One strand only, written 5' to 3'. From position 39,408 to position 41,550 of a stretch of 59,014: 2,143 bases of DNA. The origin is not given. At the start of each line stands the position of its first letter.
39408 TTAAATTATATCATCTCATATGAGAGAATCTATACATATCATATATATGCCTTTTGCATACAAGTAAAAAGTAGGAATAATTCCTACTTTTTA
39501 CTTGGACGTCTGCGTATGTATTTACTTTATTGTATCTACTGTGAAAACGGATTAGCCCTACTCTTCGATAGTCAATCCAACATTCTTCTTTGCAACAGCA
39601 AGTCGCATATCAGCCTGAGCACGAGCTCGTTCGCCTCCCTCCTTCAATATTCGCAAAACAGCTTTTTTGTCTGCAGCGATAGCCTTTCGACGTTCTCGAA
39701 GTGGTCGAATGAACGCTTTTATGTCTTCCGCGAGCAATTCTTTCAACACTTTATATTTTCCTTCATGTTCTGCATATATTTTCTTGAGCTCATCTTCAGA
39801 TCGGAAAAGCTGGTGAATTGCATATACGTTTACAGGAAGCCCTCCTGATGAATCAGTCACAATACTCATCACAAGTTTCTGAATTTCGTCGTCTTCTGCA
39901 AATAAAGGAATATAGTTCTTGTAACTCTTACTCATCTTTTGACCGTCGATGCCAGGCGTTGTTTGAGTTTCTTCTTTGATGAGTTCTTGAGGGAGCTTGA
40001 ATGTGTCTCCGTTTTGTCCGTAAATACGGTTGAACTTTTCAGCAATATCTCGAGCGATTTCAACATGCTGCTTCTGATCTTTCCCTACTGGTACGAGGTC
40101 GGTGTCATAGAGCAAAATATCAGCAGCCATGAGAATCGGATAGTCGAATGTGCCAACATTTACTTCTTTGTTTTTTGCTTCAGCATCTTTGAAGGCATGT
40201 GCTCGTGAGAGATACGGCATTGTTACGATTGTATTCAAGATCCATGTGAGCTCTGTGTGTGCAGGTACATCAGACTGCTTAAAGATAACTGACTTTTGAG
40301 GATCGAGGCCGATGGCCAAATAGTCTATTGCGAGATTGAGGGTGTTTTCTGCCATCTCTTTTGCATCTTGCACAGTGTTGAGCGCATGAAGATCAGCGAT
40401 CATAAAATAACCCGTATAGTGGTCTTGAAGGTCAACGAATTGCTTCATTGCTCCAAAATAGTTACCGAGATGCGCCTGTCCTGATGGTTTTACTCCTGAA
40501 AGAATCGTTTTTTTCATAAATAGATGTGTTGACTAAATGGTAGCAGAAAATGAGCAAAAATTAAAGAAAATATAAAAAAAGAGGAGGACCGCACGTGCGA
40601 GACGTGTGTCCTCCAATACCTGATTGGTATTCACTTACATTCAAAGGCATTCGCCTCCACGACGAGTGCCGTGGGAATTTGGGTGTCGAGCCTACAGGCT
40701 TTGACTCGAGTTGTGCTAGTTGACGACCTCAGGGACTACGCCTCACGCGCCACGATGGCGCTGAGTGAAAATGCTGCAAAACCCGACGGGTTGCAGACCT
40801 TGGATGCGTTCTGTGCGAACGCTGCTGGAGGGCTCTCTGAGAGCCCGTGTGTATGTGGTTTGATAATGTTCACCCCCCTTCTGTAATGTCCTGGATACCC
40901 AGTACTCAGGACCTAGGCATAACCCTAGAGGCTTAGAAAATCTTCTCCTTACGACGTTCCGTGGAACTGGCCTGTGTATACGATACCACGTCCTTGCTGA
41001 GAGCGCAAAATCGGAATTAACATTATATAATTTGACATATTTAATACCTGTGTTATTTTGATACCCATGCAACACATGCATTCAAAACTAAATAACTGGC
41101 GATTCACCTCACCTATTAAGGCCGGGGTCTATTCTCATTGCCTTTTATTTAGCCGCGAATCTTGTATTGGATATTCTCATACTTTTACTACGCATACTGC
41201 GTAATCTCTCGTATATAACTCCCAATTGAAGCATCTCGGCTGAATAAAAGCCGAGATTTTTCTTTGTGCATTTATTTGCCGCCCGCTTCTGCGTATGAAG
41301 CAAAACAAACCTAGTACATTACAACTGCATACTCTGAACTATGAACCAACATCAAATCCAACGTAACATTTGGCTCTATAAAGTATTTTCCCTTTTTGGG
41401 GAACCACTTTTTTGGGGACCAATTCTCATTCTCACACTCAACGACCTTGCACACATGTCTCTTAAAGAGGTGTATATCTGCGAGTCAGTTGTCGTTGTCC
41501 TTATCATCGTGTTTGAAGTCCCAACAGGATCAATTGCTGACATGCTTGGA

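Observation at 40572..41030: Orphan ~440-nt GC-rich, hairpin-dense non-coding unit directly upstream of trpS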

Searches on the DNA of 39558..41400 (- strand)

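Call 4: search_rna_families(source=window, start=40400, end=41400, threshold=evalue, max_evalue=10, show_alignments=4)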
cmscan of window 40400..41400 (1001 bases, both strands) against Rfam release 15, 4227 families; matches with E-value up to 10: 7.
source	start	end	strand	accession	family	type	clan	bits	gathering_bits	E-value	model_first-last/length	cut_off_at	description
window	41039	41088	-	RF01335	CRISPR-DR22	Gene; CRISPR;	-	25.6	50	0.0094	1-36/36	no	CRISPR RNA direct repeat element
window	40509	40614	+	RF02615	BSR0626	Gene; sRNA;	-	21.5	155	0.3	1-128/128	no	Brucella sRNA 0626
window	40499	40623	+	RF01437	S_pombe_snR10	Gene; snRNA; snoRNA; HACA-box;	CL00031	21.3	50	2.7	1-167/167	no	small nucleolar RNA snR10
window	40746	40808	+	RF00157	SNORD39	Gene; snRNA; snoRNA; CD-box;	CL00057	17.5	35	0.9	1-80/80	no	Small nucleolar RNA SNORD55/SNORD39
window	41187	41261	+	RF02701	PsrR1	Gene; sRNA;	-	14.7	42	9.4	1-79/79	no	Photosynthesis regulatory RNA1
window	40576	40677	+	RF02632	Hrs10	Gene; sRNA;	-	14.1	108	3.4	1-148/148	no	Hfq-regulated sRNA 10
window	40895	41003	-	RF02166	PVT1_3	Gene; lncRNA;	-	9.8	45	9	1-95/95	no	Pvt1 oncogene conserved region 3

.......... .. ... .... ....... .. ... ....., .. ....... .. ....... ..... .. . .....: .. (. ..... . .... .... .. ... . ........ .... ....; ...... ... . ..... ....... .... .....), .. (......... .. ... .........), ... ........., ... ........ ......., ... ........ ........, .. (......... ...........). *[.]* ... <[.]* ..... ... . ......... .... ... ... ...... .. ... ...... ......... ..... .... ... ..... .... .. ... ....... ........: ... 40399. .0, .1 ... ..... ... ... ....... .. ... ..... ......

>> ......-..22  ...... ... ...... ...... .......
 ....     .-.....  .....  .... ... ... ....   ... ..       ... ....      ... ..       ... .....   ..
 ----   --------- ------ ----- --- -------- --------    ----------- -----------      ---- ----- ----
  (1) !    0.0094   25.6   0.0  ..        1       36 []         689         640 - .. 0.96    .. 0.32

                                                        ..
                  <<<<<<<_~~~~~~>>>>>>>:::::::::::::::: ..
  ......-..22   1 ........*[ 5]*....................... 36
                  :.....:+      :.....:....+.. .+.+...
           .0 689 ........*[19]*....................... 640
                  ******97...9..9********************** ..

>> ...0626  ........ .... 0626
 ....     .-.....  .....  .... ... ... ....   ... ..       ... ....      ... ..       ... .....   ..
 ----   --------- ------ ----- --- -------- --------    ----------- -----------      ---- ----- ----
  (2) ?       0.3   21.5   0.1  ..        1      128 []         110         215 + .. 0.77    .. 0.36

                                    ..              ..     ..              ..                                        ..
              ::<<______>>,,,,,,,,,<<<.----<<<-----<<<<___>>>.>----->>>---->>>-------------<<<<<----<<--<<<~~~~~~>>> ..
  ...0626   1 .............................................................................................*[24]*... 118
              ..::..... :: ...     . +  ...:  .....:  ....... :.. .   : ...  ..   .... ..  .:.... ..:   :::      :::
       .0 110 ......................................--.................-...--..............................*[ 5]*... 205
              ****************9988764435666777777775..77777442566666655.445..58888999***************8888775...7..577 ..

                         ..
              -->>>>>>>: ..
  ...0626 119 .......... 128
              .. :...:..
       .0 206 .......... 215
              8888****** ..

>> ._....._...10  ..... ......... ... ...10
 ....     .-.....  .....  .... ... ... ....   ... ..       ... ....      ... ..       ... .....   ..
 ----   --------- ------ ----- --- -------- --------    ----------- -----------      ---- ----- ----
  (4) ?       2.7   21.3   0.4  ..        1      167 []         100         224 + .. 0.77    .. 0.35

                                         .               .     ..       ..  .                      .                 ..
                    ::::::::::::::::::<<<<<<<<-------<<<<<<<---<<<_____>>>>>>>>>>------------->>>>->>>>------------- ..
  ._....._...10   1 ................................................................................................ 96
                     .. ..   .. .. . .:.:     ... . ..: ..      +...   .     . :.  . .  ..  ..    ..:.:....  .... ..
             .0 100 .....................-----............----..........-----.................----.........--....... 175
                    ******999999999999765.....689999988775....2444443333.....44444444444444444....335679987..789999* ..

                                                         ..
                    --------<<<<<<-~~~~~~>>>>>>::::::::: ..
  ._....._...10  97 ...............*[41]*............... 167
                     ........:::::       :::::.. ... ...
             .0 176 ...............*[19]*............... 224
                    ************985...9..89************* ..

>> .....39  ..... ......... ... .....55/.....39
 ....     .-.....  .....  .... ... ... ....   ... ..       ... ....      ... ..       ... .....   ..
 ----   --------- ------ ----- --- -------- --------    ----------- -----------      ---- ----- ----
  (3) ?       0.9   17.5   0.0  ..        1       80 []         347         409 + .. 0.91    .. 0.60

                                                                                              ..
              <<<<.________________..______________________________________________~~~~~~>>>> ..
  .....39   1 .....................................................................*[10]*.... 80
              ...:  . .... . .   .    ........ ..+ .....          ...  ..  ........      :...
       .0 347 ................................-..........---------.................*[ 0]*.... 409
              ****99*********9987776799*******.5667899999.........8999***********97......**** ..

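Call 15: search_dna_similar(query=window:40540-41060:-, collection=phages, mode=distant, max_evalue=1)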
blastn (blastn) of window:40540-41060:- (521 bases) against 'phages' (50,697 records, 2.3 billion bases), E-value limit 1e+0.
Records with a match: 1; places in all: 1; records where one place covers at least 80% of the query: 0.
Best place of each record, by identity: 60-80% 1.
By first word of the organism name: Bacteriophage 1.
By host as written in the record: - 1.
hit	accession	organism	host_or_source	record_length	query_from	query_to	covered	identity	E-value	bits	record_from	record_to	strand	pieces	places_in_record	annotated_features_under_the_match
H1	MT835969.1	Bacteriophage sp.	human fecal samples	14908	293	346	10%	79.3%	4e-2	45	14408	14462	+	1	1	record has no annotation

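Call 16: search_dna_similar(query=window:40540-41060:-, collection=plasmids, mode=distant, max_evalue=1)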
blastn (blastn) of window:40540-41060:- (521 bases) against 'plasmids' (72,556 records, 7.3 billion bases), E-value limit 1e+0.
No match.

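Call 25: search_rna_families(source=L083, start=3650, end=4050, threshold=evalue, max_evalue=10, show_alignments=2)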
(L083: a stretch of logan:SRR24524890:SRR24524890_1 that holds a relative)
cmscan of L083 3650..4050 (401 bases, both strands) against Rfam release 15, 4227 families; matches with E-value up to 10: 4.
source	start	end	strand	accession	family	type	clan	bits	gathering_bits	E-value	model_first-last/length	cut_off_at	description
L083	3928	3964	+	RF00489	ctRNA_p42d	Gene; antisense;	-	18.7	50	0.2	1-46/46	no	ctRNA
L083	3928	4011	-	RF04182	GibS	Gene; sRNA;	-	17.2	115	5.3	1-142/142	no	GibS sRNA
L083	3921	4016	-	RF02029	sraA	Gene; sRNA;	-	15.9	56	8.4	1-95/95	no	sraA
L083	3946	3976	-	RF01306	sR52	Gene; snRNA; snoRNA; CD-box;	-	11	50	8.9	1-60/60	no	Small nucleolar RNA sR52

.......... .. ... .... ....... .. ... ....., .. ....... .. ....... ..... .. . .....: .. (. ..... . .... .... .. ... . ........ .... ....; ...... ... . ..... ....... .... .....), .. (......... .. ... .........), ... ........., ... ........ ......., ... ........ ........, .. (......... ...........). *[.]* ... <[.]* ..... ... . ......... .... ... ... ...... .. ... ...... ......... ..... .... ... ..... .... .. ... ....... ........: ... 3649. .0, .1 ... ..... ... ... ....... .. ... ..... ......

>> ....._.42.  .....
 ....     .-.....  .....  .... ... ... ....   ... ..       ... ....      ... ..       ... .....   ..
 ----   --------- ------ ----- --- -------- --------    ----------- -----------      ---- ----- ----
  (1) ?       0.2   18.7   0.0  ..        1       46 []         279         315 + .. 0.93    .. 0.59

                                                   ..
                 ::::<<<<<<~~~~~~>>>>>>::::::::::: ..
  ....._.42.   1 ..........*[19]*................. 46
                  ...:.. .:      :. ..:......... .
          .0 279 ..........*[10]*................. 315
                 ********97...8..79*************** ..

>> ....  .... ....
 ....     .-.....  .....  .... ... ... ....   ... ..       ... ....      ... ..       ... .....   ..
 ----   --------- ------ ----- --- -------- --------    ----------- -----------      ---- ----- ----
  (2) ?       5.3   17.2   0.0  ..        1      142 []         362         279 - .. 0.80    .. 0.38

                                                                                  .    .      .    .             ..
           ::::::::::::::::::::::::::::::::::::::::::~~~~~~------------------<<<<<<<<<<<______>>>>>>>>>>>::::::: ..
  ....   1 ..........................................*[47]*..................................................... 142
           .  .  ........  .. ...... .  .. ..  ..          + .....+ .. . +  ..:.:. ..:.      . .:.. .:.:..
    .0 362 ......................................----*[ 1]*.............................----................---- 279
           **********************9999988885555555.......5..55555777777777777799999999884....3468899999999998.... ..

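Call 69: search_rna_families(source=window, start=40560, end=41035, threshold=evalue, max_evalue=10, show_alignments=0)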
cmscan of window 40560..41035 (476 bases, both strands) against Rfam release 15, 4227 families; matches with E-value up to 10: 4.
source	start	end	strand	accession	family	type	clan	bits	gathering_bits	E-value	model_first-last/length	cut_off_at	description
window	40746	40808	+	RF00157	SNORD39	Gene; snRNA; snoRNA; CD-box;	CL00057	17.5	35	0.43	1-80/80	no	Small nucleolar RNA SNORD55/SNORD39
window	40583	40614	-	RF03101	RAGATH-31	Gene; sRNA;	-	14.6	71.8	7.9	1-54/54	no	RAGATH-31 RNA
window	40576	40677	+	RF02632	Hrs10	Gene; sRNA;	-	14.1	108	1.6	1-148/148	no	Hfq-regulated sRNA 10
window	40895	41003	-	RF02166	PVT1_3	Gene; lncRNA;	-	9.8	45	4.3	1-95/95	no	Pvt1 oncogene conserved region 3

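Call 70: search_rna_families(source=window, start=41030, end=41345, threshold=evalue, max_evalue=10, show_alignments=0)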
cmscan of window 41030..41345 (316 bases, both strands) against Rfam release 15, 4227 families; matches with E-value up to 10: 3.
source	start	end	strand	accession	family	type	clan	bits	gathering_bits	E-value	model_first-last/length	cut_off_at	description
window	41039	41088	-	RF01335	CRISPR-DR22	Gene; CRISPR;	-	25.6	50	0.003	1-36/36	no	CRISPR RNA direct repeat element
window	41187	41261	+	RF02701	PsrR1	Gene; sRNA;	-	14.7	42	3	1-79/79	no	Photosynthesis regulatory RNA1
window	41228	41262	+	RF03257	mir-4427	Gene; miRNA;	-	14.1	86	4.6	1-68/68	no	mir-4427 microRNA precursor family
